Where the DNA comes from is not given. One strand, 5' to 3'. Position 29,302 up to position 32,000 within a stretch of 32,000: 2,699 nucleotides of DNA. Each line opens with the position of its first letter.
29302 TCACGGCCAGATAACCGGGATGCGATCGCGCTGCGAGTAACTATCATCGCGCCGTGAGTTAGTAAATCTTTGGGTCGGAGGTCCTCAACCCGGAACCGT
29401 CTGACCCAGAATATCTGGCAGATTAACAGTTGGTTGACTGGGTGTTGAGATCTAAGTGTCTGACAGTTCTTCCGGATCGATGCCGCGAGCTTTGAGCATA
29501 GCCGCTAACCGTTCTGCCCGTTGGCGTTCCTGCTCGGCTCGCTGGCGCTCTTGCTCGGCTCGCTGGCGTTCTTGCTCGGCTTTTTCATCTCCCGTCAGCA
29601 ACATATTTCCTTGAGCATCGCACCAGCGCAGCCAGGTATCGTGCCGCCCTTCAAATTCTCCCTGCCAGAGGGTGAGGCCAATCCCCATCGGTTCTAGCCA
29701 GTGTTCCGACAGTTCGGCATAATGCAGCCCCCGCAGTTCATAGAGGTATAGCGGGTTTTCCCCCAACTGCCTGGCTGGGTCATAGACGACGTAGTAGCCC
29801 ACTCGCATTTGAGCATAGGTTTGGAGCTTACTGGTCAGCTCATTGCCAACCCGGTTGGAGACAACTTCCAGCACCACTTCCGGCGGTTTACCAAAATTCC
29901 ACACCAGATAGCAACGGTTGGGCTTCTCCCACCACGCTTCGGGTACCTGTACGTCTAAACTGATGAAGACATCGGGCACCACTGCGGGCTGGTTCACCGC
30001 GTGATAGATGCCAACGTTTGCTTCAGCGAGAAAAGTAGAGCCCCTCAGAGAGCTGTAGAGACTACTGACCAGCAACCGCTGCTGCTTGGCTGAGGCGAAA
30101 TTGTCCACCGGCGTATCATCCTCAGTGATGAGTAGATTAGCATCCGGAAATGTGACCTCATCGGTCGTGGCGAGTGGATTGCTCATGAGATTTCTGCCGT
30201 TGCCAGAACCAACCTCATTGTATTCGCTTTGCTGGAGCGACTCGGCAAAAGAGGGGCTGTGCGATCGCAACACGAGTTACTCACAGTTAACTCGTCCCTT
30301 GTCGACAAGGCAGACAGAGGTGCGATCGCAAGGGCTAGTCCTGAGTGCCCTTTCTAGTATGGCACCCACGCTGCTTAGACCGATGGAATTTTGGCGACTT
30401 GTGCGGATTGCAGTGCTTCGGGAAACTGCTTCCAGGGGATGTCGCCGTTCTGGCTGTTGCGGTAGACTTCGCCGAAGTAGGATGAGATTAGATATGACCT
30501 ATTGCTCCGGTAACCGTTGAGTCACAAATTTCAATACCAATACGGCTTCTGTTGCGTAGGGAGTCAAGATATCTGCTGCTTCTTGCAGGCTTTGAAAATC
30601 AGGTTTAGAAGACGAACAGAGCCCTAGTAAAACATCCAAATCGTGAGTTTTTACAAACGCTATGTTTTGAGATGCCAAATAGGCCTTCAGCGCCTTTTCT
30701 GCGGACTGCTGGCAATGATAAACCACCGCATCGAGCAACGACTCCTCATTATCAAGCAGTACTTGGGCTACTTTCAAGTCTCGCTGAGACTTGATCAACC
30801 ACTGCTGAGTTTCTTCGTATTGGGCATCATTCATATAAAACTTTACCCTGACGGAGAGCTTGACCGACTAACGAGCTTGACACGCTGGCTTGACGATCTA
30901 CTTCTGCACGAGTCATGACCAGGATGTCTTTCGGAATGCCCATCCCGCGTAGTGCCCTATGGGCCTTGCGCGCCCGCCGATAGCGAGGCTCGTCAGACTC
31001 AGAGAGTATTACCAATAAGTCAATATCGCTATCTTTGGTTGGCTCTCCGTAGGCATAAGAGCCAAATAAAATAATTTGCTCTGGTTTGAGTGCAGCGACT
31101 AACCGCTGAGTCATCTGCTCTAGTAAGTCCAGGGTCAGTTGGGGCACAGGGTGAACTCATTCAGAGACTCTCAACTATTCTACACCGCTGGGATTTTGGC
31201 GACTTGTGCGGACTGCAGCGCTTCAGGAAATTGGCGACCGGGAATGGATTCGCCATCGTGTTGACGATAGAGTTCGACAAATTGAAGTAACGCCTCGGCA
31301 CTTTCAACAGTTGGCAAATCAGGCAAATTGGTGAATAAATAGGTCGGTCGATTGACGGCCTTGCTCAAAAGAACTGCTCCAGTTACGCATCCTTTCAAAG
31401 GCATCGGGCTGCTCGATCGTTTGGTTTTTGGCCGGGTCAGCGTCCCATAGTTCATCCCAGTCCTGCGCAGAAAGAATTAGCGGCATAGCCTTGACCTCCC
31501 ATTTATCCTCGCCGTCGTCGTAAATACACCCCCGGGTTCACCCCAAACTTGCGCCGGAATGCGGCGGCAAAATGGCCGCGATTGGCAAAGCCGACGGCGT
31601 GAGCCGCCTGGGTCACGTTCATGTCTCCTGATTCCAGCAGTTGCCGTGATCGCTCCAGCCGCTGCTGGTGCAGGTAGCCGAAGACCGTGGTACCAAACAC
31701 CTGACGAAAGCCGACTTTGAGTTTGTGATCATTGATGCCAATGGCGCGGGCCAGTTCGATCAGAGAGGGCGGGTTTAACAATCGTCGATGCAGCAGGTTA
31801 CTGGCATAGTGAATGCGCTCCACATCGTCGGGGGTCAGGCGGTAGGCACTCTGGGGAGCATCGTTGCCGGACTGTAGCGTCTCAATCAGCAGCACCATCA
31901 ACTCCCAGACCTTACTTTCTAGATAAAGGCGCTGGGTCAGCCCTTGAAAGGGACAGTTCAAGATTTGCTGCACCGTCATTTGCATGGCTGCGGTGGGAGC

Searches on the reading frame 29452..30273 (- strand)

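Call 3: search_protein_families(library=pfam, proteins=[window:29452-30273:-], max_evalue=0.01)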
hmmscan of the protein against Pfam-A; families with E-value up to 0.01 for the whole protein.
window:29452-30273:- (273 aa): 3 families
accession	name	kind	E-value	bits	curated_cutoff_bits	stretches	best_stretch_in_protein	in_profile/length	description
PF05685.18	Uma2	-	9.1e-13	48.5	27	1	55-169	27-134/172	Putative restriction endonuclease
PF05917.16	DUF874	-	0.002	17.7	21.9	1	229-255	168-194/398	Helicobacter pylori protein of unknown function (DUF874)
PF24596.1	DUF7620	-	0.0036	18.2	27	1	230-261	19-50/69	Family of unknown function (DUF7620)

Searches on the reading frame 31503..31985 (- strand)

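Call 56: search_protein_families(library=pfam, proteins=[window:31503-31985:-], max_evalue=0.1)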
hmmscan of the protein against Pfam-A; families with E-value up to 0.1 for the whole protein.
window:31503-31985:- (160 aa): 2 families
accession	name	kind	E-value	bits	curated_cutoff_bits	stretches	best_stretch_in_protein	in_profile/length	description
PF12833.13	HTH_18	-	1.3e-22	80.3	33.6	1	78-157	1-80/80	Helix-turn-helix domain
PF00165.29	HTH_AraC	-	1.5e-06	28.6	26.6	1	117-151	1-37/42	Bacterial regulatory helix-turn-helix proteins, AraC family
